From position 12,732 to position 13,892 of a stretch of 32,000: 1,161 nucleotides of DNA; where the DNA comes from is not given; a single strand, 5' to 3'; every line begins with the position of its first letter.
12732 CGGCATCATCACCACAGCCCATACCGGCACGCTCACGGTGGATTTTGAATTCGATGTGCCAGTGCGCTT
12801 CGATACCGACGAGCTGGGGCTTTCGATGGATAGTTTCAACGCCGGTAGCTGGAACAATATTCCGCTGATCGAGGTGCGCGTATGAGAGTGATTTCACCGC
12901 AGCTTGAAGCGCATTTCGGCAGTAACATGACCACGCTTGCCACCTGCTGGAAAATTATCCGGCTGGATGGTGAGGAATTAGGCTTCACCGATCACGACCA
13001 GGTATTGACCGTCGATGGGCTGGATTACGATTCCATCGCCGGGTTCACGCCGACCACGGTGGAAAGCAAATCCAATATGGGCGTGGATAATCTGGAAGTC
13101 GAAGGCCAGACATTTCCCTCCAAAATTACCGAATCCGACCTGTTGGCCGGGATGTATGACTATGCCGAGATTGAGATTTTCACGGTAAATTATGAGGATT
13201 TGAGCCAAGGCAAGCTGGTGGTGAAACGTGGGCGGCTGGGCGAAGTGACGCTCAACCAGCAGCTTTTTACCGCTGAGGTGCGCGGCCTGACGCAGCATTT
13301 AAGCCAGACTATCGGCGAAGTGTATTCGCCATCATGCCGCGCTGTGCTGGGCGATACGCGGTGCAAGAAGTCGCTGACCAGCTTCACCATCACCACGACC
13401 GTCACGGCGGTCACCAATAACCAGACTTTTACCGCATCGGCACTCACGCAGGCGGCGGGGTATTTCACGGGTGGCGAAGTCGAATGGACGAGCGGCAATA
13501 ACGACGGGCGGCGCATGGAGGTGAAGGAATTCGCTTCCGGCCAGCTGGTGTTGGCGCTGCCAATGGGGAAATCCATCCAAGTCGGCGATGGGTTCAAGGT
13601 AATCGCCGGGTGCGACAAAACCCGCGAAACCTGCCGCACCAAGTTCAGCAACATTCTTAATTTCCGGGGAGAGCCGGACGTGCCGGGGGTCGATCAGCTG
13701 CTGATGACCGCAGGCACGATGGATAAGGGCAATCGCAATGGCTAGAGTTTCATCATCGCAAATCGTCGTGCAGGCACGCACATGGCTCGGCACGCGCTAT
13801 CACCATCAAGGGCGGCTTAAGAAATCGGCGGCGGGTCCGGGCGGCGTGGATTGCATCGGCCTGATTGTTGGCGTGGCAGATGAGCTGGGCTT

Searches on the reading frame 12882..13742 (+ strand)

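Call 63: search_protein_families(library=pfam, proteins=[window:12882-13742:+], max_evalue=0.00001)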
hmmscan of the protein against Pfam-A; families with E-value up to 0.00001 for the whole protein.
window:12882-13742:+ (287 aa): 2 families
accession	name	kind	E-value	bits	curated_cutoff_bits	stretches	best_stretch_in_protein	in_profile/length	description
PF09931.15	Phage_phiJL001_Gp84_N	-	1.7e-54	184.7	26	1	5-163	1-159/160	Baseplate hub protein, N-terminal attachment domain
PF09356.15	Phage_BR0599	-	8.2e-28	97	22.9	1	193-271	1-80/80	Phage conserved hypothetical protein BR0599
